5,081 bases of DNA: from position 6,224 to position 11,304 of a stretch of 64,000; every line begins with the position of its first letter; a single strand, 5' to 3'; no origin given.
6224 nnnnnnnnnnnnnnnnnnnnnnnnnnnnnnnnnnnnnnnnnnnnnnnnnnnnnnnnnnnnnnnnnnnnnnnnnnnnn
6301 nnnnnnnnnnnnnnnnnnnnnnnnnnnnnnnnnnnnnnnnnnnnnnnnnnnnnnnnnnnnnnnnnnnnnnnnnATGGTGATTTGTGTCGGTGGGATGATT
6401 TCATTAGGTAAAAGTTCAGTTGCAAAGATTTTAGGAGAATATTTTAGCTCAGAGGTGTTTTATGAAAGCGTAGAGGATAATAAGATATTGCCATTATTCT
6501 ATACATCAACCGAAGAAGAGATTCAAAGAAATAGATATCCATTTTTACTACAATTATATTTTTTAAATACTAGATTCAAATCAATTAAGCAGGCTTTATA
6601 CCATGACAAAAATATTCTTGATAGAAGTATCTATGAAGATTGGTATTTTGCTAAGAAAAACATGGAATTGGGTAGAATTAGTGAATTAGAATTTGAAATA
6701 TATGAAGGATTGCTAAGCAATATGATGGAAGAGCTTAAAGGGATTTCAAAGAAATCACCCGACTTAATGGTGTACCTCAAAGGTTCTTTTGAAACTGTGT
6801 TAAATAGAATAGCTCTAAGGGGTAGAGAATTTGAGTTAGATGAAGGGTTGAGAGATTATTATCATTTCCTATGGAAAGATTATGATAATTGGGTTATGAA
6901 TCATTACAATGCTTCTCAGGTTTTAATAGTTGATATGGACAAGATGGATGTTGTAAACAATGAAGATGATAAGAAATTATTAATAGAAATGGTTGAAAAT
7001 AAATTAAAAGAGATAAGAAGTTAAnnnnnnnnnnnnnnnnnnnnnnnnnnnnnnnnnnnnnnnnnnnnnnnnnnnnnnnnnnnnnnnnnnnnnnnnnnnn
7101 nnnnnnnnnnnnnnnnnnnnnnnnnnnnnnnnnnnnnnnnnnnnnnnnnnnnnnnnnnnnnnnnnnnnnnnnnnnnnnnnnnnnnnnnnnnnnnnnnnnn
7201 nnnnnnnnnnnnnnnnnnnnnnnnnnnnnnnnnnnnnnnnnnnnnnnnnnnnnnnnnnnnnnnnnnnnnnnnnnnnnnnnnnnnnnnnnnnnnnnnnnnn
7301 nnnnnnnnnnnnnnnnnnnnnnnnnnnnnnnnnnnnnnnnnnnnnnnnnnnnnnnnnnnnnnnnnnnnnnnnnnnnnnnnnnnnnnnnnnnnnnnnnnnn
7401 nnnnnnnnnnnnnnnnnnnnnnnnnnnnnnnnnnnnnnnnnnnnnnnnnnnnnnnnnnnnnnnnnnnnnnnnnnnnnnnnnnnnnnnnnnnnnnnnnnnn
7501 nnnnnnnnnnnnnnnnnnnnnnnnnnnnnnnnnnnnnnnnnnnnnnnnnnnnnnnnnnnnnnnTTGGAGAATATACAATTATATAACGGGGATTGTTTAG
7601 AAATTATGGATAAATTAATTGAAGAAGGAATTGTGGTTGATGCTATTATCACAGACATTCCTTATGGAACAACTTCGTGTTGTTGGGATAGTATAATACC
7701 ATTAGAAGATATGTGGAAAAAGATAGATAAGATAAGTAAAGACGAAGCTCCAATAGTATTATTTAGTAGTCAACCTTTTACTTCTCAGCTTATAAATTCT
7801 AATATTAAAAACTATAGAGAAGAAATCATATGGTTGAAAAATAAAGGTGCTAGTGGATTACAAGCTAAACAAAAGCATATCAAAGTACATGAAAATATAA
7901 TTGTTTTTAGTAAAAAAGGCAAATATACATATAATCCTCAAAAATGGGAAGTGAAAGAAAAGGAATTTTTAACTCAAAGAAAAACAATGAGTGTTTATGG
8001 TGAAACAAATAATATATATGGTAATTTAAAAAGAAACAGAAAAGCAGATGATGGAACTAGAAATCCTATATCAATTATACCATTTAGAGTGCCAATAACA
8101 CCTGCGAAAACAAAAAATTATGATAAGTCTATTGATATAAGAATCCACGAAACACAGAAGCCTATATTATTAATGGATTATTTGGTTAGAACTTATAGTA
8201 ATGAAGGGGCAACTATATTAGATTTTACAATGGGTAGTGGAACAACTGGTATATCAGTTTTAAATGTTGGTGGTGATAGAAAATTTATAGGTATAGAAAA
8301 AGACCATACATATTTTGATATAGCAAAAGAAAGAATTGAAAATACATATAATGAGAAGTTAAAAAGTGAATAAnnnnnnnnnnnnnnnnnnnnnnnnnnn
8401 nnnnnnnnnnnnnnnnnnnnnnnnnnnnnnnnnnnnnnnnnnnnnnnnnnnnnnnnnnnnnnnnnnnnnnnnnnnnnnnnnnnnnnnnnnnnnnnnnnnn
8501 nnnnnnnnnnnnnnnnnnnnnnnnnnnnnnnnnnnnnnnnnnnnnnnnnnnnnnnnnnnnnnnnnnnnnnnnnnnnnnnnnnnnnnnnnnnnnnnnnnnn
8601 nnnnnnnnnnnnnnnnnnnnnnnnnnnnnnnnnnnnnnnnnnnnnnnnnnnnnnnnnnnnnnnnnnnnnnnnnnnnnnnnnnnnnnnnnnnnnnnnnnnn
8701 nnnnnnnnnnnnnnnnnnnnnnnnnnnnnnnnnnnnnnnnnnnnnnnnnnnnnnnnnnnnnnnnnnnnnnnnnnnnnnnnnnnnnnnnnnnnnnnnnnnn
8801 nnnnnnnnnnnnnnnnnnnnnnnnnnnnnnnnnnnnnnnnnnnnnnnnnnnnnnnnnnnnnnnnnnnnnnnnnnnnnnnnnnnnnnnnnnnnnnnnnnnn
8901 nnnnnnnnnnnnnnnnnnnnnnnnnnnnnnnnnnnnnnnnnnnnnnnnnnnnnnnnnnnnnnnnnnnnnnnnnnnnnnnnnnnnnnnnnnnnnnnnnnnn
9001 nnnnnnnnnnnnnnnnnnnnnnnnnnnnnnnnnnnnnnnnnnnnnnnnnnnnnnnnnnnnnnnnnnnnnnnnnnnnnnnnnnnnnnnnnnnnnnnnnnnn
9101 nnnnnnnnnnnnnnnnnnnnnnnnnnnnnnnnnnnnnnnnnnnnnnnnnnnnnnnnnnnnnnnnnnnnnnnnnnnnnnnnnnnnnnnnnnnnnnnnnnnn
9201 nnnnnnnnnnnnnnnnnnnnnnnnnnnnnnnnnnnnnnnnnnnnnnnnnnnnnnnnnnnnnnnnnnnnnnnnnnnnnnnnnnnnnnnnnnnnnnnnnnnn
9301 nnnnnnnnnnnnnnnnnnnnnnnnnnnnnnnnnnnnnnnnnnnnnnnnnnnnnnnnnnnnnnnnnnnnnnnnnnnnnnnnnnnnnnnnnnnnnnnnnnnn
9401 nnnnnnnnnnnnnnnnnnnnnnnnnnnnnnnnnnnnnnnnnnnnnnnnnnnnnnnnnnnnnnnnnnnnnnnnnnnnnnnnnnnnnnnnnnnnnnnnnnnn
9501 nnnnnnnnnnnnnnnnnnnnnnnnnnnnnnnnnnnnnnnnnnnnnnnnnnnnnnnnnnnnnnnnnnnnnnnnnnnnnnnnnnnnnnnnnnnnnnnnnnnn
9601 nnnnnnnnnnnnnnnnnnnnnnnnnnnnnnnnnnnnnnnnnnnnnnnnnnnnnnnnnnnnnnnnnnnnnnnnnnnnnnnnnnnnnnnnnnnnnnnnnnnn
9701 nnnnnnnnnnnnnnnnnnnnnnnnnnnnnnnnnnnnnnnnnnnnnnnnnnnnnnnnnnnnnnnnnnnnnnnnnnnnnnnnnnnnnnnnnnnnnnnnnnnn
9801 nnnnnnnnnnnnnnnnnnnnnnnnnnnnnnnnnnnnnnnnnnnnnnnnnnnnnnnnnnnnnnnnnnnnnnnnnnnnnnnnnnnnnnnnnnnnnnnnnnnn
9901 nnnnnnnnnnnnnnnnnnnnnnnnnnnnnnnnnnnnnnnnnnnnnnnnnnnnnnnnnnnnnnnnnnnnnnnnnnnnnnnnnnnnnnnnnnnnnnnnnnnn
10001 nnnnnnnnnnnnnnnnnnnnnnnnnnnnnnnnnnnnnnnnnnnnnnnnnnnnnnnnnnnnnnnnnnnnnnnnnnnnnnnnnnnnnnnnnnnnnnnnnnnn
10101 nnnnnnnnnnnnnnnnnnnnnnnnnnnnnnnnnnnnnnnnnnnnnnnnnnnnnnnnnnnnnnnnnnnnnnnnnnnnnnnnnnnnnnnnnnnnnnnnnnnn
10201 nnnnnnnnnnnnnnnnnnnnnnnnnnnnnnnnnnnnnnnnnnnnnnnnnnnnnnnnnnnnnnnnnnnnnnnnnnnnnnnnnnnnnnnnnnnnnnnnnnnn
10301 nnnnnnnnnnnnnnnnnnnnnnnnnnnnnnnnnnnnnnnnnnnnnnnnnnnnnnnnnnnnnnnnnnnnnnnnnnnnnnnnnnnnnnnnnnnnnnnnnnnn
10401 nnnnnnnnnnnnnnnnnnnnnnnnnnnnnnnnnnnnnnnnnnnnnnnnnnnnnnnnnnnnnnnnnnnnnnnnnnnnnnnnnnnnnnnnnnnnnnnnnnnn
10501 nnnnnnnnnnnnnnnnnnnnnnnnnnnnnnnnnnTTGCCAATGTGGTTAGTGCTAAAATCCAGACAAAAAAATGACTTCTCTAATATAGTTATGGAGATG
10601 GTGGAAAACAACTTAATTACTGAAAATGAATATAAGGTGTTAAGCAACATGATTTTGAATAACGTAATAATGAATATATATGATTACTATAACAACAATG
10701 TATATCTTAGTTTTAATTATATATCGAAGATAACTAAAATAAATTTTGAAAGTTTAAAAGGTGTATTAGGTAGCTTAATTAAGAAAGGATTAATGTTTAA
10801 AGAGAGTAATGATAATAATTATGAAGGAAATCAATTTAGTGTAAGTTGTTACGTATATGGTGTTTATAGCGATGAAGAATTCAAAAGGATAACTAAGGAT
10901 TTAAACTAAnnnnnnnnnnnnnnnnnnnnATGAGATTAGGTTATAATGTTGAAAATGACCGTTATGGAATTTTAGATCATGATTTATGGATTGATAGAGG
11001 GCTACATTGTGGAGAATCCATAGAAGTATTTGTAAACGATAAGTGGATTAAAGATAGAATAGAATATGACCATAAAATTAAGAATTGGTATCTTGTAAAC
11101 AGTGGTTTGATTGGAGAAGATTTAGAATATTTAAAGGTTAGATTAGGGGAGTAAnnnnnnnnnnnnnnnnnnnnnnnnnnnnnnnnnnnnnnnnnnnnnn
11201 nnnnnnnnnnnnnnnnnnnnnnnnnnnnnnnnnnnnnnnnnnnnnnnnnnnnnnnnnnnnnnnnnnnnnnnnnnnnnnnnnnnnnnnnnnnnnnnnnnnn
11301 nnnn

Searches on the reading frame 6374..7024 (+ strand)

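Call 93: search_protein_families(library=pfam, proteins=[window:6374-7024:+], max_evalue=0.001)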
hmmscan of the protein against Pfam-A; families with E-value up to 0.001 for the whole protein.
window:6374-7024:+ (216 aa): 1 family
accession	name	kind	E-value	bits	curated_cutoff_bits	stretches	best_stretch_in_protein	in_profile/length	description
PF01712.25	dNK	-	3.7e-36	125.2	27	1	3-209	1-200/203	Deoxynucleoside kinase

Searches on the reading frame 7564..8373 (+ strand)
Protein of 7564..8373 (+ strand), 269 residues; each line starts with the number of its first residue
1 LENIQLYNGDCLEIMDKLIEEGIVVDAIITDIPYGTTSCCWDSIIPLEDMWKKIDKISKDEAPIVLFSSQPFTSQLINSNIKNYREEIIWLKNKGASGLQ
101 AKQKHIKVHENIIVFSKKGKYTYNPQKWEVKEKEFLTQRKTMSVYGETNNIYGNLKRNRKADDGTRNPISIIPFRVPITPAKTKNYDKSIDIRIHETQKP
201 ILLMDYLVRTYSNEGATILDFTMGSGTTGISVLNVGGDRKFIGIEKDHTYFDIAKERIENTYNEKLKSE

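Call 93: search_protein_families(library=pfam, proteins=[window:7564-8373:+], max_evalue=0.001)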
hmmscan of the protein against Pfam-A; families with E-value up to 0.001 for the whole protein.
window:7564-8373:+ (269 aa): 2 families
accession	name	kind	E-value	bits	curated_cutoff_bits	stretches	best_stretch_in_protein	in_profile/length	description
PF01555.25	N6_N4_Mtase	-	6.3e-28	98.7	26.7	1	25-256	1-221/221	DNA methylase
PF01795.25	Methyltransf_5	-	0.00099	19.1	27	0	199-262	5-68/309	MraW methylase family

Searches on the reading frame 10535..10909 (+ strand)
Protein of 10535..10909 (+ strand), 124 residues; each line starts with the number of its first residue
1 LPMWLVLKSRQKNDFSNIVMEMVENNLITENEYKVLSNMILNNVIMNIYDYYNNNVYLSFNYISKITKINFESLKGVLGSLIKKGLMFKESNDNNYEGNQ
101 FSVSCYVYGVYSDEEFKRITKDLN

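Call 67: search_protein_families(library=pfam, proteins=[window:10535-10909:+], max_evalue=0.01)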
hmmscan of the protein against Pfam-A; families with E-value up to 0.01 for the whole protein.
window:10535-10909:+ (124 aa): 1 family
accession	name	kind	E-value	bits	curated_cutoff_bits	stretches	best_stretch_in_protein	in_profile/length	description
PF09202.17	Rio2_N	-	0.002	18.8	27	1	54-106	21-71/82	Rio2, N-terminal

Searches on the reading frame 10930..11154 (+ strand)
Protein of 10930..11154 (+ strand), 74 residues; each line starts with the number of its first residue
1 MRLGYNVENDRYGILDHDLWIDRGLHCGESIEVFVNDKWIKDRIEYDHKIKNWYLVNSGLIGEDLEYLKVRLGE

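Call 67: search_protein_families(library=pfam, proteins=[window:10930-11154:+], max_evalue=0.01)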
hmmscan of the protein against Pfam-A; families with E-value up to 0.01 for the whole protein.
window:10930-11154:+ (74 aa): 1 family
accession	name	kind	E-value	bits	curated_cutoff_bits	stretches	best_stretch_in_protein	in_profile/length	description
PF17295.7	DUF5348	-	1.4e-18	67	22.8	1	2-71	2-67/68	Domain of unknown function (DUF5348)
